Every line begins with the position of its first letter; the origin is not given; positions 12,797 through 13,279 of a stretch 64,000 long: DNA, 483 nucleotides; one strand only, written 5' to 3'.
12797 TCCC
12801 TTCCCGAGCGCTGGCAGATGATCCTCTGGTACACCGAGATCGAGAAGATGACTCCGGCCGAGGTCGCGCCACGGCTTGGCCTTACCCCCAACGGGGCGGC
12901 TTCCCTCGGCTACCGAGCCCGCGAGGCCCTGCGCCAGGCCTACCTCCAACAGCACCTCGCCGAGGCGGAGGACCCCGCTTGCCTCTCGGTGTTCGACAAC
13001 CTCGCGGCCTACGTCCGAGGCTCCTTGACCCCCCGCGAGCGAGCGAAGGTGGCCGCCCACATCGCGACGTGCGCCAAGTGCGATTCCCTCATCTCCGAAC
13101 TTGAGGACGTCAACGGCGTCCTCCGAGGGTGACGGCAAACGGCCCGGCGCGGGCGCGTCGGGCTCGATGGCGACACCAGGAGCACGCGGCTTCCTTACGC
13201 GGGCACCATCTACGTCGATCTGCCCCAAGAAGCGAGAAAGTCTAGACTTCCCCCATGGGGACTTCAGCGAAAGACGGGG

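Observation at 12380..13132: ECF sigma factor fused in frame to a complete but truncated ZAS anti-sigma module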

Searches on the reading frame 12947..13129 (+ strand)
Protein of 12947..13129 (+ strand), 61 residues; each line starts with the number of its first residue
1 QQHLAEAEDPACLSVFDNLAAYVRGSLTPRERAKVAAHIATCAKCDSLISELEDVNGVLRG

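Call 60: search_solved_structures(query=window:12947-13129:+, max_evalue=10, show_alignments=5)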
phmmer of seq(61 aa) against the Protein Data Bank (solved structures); distinct sequences matched with E-value up to 10: 8.
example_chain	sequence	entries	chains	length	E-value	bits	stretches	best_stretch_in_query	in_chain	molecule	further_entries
3hug_B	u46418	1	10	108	0.0027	21.4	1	20-58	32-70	PROBABLE CONSERVED MEMBRANE PROTEIN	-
8rlz_A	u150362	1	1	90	0.048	17.5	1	14-56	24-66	Antisigma factor DdvA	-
5wuq_C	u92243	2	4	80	0.84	13.7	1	20-55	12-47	Anti-sigma-W factor RsiW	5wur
7bbw_A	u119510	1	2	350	1.2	13.2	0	16-57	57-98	Transaldolase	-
7bbx_A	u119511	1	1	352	1.2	13.1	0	16-57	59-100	Transaldolase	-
8rot_B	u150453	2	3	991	1.2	13.1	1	15-55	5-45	CHAT domain-containing protein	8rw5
3clm_A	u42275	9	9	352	1.2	13.1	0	16-57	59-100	Transaldolase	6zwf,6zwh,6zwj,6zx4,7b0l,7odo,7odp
8b1v_A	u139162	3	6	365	1.3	13.1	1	30-54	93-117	Dihydroprecondylocarpine acetate synthase 2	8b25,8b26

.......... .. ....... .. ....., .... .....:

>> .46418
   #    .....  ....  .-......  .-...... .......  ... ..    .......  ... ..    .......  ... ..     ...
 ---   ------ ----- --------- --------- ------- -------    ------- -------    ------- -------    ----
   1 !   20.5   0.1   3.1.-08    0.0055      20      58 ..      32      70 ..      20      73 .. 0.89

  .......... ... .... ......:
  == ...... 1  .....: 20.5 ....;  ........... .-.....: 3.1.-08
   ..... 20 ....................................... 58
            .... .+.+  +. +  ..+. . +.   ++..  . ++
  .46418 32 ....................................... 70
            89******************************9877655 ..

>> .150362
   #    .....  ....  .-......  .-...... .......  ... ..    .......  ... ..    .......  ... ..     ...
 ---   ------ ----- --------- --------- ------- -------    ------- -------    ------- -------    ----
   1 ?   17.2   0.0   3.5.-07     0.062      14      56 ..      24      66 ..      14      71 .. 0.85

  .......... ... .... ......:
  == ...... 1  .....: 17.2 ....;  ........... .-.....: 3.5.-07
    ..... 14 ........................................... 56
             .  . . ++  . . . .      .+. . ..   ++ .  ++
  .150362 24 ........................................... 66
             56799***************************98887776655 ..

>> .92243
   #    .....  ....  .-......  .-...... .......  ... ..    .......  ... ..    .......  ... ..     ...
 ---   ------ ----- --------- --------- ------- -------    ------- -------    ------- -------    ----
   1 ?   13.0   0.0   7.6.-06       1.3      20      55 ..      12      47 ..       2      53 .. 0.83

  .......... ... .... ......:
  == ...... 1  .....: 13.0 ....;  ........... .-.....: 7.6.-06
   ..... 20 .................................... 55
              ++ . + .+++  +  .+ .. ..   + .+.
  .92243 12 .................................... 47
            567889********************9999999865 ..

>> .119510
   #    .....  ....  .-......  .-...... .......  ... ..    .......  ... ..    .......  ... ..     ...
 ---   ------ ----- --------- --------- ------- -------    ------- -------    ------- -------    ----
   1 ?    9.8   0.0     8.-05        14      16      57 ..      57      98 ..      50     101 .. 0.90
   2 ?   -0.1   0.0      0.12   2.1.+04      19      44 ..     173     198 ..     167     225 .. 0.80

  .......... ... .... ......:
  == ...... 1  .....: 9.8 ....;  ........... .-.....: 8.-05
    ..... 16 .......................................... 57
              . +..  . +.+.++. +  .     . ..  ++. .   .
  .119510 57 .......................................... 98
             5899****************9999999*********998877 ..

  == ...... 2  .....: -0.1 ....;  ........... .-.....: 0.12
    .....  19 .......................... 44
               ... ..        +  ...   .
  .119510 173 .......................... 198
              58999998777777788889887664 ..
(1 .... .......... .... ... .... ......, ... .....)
